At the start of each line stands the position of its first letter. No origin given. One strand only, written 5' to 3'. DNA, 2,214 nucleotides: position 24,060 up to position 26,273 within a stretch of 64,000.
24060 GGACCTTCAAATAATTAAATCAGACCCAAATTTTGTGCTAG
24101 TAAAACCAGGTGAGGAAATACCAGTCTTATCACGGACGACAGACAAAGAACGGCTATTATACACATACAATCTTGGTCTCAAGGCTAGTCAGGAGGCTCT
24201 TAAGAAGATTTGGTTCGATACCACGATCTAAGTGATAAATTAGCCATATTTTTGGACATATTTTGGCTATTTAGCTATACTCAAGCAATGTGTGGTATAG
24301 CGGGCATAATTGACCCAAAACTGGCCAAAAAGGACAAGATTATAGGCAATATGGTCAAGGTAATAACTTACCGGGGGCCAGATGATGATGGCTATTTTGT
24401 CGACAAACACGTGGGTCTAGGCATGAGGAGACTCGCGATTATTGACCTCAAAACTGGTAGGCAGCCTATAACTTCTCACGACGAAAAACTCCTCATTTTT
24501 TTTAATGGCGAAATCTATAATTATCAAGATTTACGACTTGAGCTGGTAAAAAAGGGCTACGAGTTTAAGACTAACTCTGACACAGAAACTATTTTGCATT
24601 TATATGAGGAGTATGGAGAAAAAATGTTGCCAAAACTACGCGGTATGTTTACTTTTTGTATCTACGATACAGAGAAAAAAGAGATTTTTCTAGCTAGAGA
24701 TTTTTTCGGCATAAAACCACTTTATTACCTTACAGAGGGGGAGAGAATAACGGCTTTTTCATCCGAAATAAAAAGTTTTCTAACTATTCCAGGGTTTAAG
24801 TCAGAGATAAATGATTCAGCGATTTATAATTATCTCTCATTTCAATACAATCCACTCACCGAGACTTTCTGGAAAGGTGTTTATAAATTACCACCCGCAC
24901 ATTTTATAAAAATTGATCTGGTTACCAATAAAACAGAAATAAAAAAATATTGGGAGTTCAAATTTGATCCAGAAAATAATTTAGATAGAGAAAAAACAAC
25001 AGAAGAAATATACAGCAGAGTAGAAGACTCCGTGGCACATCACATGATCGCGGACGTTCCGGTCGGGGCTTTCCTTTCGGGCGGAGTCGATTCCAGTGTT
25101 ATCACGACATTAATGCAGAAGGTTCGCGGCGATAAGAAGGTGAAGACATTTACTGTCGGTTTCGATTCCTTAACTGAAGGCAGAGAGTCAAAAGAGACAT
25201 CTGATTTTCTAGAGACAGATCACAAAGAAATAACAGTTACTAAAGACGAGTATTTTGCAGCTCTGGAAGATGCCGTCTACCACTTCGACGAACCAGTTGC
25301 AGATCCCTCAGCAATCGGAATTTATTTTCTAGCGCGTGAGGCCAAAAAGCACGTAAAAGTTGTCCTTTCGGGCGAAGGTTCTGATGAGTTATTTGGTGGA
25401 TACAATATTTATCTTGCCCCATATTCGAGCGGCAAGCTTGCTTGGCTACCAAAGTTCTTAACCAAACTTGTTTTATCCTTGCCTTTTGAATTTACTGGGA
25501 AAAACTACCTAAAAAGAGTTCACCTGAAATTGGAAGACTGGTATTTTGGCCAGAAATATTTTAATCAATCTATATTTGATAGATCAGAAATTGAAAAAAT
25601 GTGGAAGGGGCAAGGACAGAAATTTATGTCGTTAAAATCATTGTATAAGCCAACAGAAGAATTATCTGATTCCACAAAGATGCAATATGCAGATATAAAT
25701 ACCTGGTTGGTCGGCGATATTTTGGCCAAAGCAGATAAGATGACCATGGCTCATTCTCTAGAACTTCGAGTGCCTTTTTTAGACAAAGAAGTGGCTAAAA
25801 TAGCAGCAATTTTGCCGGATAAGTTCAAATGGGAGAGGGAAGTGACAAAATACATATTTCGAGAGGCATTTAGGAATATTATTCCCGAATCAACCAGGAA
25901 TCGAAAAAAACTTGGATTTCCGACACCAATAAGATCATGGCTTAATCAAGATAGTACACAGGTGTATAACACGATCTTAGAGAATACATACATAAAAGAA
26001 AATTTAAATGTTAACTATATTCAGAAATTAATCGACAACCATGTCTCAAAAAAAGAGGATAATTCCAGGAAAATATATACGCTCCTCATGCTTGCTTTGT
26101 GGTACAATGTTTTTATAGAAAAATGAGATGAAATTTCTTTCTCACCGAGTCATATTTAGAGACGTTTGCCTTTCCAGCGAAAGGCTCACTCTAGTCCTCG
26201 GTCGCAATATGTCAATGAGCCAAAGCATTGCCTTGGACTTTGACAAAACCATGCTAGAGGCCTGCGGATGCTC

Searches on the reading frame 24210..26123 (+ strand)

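Call 54: search_protein_families(library=pfam, proteins=[window:24210-26123:+], max_evalue=0.00001)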
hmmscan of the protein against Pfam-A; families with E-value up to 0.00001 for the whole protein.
window:24210-26123:+ (638 aa): 3 families
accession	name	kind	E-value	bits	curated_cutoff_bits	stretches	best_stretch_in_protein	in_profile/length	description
PF00733.27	Asn_synthase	-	1.2e-96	325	21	1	267-632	2-353/354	Asparagine synthase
PF13537.11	GATase_7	-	6.7e-45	152.5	25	1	73-191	2-122/123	Glutamine amidotransferase domain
PF13522.11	GATase_6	-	2e-40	138.3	27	1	57-186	1-130/130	Glutamine amidotransferase domain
